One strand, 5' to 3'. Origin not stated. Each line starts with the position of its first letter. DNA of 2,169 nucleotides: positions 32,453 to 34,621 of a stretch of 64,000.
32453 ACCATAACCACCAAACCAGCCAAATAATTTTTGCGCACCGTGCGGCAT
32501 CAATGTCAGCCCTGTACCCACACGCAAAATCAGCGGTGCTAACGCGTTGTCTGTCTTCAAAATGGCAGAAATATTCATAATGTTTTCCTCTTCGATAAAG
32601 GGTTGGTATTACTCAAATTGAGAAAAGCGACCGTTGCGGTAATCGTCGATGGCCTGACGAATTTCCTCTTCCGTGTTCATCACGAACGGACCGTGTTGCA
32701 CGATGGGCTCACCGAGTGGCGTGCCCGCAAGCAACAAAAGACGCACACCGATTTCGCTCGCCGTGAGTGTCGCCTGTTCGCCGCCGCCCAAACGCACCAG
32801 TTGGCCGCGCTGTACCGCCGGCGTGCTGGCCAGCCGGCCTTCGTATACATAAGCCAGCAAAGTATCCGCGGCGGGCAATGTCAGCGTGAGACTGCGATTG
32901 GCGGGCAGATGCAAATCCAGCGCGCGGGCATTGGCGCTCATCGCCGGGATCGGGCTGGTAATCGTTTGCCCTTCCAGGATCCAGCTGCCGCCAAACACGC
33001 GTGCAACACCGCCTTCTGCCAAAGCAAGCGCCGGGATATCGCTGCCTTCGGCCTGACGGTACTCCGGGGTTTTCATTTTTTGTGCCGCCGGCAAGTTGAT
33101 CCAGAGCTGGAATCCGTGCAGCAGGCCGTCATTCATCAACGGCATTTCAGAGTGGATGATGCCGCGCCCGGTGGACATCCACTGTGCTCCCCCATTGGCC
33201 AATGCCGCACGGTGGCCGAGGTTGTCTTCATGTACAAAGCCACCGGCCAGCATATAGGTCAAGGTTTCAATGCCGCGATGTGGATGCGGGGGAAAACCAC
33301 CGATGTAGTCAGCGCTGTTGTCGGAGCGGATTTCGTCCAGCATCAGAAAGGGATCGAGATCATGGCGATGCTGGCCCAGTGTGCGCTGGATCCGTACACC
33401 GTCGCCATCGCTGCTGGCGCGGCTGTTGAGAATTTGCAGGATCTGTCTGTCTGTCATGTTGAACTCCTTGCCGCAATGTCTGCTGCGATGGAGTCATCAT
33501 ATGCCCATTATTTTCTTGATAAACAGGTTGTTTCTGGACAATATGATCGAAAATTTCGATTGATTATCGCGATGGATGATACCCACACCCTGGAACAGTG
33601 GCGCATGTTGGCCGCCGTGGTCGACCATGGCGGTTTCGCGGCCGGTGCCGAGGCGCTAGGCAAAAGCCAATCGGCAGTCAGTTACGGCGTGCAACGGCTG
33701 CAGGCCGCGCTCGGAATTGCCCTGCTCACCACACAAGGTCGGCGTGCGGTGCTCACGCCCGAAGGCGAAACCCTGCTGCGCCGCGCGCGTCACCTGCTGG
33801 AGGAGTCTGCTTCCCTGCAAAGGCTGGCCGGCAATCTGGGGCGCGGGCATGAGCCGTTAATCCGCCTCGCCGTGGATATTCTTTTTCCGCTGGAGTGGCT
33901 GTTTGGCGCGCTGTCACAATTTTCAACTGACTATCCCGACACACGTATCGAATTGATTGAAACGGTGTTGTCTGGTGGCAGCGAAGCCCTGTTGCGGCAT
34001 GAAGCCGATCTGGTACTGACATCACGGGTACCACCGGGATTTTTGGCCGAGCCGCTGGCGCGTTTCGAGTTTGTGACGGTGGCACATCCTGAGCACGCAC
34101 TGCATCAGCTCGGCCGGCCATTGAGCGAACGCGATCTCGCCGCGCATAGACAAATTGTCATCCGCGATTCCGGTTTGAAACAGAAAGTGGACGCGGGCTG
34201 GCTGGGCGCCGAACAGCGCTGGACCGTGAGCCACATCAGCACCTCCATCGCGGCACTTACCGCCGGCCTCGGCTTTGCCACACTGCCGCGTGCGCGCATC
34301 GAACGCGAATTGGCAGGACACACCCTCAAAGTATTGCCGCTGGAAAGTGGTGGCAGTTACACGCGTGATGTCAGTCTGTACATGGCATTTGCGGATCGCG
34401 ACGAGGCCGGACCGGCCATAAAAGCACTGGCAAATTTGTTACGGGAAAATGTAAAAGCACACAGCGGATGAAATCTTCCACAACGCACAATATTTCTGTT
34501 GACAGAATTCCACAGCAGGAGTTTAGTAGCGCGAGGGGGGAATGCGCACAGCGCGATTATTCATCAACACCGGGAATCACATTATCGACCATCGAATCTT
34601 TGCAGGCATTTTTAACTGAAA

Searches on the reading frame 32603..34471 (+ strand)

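Call 59: search_protein_families(library=pfam, proteins=[window:32603-34471:+], max_evalue=0.00001)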
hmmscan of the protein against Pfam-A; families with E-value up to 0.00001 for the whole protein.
window:32603-34471:+ (622 aa): 2 families
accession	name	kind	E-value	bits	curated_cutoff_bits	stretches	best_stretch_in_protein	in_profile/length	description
PF03466.25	LysR_substrate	-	2.3e-29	102.7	28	1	415-616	3-207/209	LysR substrate binding domain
PF00126.33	HTH_1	-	8.8e-17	61.3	26.6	1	330-389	1-60/60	Bacterial regulatory helix-turn-helix protein, lysR family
